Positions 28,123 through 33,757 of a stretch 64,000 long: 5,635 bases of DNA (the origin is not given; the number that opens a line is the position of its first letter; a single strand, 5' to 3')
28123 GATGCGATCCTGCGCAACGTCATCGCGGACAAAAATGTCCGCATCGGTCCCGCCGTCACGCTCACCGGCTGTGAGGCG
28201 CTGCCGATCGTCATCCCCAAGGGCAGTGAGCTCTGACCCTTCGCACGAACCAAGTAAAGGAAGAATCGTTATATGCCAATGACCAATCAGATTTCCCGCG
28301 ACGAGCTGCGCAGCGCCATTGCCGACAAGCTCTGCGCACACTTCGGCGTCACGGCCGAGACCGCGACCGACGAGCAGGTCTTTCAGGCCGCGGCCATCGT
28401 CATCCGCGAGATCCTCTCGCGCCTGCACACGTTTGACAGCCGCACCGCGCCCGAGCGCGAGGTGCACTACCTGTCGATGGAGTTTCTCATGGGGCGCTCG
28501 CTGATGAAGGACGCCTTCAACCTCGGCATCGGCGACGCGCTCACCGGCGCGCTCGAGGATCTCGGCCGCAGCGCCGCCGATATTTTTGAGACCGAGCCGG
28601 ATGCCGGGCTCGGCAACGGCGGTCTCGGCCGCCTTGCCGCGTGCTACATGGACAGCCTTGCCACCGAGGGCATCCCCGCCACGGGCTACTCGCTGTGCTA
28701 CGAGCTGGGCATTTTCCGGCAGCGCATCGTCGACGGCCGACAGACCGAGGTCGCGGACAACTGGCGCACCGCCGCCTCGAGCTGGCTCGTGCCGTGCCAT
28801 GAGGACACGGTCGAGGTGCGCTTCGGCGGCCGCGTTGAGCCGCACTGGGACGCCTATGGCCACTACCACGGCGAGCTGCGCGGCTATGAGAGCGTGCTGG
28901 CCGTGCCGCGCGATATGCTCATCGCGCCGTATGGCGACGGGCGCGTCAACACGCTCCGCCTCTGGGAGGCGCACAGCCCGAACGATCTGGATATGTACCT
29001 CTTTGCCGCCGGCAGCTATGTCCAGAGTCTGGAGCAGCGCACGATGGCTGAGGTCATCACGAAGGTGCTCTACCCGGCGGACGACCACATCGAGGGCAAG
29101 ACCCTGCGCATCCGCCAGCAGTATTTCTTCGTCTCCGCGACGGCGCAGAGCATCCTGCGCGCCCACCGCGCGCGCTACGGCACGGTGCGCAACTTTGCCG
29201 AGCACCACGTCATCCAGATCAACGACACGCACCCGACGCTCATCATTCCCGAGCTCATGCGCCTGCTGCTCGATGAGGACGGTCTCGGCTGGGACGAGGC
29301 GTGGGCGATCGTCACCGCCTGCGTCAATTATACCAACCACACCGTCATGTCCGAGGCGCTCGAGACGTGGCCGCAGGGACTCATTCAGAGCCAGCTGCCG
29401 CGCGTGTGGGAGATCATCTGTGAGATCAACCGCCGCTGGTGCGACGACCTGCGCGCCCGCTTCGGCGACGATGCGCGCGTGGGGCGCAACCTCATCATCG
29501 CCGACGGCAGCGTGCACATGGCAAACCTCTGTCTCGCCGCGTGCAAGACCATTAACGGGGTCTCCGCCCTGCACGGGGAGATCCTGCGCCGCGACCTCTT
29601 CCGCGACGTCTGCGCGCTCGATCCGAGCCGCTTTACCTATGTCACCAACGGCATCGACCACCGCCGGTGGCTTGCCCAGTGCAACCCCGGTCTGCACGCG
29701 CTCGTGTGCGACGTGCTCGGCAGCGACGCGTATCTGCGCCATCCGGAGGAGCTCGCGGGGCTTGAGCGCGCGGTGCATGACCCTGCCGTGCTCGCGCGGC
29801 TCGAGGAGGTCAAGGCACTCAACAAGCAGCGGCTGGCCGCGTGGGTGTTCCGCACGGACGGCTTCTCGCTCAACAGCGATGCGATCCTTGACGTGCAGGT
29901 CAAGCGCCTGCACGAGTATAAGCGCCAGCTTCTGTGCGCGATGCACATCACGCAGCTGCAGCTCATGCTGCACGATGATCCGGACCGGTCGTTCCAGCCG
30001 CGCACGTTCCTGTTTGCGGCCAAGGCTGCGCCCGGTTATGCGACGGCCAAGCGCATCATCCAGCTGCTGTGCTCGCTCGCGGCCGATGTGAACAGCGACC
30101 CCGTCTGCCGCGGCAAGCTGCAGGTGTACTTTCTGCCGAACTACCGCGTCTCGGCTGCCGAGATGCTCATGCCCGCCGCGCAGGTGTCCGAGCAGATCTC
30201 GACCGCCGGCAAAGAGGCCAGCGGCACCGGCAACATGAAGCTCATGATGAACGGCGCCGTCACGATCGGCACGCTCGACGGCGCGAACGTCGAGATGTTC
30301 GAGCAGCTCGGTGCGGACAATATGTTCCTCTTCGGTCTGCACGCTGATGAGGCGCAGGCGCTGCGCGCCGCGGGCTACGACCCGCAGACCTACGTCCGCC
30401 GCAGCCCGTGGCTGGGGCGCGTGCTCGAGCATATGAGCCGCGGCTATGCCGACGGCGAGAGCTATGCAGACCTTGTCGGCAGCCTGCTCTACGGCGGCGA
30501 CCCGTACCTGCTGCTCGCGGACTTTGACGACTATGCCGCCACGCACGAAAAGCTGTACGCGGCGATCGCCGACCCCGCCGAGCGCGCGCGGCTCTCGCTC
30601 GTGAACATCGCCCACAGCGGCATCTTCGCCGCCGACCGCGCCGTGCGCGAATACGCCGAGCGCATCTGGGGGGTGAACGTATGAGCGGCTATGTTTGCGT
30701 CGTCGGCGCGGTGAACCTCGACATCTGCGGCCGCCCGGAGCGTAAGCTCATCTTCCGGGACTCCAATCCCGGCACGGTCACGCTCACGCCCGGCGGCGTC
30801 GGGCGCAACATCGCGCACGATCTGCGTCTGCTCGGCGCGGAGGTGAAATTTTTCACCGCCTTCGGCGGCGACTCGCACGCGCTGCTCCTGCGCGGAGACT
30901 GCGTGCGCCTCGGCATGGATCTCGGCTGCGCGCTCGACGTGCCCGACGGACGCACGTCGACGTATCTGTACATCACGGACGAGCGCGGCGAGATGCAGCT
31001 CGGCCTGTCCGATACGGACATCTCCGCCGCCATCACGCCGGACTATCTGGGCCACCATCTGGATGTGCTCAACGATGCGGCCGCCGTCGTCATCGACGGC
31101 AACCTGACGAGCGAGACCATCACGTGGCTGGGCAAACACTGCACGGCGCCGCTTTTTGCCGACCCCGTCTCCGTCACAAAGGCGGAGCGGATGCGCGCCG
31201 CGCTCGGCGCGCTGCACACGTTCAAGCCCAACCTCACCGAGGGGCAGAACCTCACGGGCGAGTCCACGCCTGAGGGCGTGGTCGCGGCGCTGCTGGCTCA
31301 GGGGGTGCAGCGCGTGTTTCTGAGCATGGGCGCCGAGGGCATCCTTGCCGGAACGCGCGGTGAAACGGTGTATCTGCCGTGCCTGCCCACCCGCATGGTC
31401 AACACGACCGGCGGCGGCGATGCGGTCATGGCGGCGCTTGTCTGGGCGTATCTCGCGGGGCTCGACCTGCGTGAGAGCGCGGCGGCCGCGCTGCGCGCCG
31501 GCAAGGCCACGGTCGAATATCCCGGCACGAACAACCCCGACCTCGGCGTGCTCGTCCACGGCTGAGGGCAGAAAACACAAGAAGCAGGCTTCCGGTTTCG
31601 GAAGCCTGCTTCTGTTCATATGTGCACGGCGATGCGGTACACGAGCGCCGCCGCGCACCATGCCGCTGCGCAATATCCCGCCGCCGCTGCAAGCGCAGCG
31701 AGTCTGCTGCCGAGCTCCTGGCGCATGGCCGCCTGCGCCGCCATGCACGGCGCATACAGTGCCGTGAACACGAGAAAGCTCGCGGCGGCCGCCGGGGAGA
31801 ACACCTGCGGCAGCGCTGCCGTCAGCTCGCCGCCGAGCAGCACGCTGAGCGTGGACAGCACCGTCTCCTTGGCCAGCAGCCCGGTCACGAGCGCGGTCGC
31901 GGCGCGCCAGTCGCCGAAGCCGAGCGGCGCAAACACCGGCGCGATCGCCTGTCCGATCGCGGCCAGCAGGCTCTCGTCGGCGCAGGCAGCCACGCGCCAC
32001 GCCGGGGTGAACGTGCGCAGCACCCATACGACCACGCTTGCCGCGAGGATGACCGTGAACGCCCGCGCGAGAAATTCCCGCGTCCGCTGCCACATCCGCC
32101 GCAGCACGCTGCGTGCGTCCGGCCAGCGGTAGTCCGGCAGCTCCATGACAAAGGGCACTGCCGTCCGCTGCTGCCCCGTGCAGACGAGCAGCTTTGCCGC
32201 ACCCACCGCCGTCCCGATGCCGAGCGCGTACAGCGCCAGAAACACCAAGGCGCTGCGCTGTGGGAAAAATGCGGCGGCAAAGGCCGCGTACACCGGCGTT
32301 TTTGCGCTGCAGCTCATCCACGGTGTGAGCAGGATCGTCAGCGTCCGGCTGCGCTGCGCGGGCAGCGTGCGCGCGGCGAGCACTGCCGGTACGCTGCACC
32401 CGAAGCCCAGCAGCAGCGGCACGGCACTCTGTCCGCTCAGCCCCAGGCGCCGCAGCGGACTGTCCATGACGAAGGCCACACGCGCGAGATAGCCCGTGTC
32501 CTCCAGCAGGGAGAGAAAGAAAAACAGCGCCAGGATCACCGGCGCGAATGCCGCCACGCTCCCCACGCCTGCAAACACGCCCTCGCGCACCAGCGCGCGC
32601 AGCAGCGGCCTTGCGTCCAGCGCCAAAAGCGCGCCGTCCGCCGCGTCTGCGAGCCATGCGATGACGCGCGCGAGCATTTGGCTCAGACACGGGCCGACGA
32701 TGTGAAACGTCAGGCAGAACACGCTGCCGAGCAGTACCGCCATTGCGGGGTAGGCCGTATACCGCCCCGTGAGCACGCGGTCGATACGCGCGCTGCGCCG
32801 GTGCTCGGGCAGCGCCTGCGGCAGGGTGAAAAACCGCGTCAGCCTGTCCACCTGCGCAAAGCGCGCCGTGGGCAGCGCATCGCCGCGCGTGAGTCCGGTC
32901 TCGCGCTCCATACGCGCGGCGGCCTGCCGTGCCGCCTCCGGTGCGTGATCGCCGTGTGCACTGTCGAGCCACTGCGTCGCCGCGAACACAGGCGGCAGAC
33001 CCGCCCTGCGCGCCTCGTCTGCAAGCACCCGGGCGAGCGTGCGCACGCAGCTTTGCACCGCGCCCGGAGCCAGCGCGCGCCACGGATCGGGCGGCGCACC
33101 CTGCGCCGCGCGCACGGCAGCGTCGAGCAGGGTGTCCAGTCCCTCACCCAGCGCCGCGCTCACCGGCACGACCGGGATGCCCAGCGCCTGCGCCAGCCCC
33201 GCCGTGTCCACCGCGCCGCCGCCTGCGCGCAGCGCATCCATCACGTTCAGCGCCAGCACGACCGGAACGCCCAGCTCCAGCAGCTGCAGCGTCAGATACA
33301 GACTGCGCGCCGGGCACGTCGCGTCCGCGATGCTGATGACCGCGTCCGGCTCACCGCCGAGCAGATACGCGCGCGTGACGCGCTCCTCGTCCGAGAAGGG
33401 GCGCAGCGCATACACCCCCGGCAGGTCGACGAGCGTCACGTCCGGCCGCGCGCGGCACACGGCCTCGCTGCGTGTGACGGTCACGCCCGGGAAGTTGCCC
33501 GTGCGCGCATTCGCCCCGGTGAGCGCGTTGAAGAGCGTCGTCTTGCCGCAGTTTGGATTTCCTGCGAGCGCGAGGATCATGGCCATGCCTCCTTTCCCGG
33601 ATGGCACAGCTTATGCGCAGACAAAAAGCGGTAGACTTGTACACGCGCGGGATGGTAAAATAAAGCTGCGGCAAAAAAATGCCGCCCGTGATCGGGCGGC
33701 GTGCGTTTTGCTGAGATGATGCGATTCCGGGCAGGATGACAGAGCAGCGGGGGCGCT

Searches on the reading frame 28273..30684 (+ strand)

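Call 92: search_protein_families(library=pfam, proteins=[window:28273-30684:+], max_evalue=0.00001)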
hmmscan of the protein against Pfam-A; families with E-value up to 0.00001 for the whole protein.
window:28273-30684:+ (803 aa): 1 family
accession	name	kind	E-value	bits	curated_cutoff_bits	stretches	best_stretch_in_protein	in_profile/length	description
PF00343.26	Phosphorylase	-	4.8e-278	924.7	27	1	94-801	1-713/713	Carbohydrate phosphorylase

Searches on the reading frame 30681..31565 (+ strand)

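Call 92: search_protein_families(library=pfam, proteins=[window:30681-31565:+], max_evalue=0.00001)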
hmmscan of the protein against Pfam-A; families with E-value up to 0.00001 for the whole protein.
window:30681-31565:+ (294 aa): 1 family
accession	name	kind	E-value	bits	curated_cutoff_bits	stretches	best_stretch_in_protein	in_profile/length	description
PF00294.29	PfkB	-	1.1e-42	146.9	25.8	1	4-286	3-298/302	pfkB family carbohydrate kinase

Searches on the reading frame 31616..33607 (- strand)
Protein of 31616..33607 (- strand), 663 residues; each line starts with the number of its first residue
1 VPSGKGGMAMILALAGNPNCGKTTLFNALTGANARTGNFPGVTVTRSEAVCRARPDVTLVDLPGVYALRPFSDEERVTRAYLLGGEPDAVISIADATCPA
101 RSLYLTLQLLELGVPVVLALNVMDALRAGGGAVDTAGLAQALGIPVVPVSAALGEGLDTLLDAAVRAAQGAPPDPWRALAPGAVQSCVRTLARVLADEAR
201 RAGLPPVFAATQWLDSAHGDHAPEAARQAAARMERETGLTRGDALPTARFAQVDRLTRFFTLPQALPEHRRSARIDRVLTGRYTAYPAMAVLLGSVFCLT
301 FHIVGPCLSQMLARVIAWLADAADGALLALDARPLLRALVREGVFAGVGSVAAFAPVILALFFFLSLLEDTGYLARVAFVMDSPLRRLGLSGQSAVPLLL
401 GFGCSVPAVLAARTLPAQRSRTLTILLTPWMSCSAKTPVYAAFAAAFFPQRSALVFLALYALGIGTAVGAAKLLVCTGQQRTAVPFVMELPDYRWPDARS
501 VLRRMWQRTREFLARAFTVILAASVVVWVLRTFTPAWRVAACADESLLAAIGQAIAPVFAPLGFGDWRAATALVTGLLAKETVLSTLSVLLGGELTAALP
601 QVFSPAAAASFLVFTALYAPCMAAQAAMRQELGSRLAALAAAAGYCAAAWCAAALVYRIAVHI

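Call 92: search_protein_families(library=pfam, proteins=[window:31616-33607:-], max_evalue=0.00001)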
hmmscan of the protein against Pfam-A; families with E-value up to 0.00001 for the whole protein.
window:31616-33607:- (663 aa): 4 families
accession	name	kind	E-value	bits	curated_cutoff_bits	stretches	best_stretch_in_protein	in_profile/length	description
PF02421.24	FeoB_N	-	5.7e-56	188.8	27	1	12-163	3-155/156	Ferrous iron transport protein B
PF07670.19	Gate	-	3.3e-34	117.9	29.6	2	354-446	4-103/104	Nucleoside recognition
PF01926.29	MMR_HSR1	-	7.8e-17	61.9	21.9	1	13-121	3-112/113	50S ribosome-binding GTPase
PF07664.17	FeoB_C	-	4.6e-15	55.5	26.6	1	457-508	2-54/54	Ferrous iron transport protein B C terminus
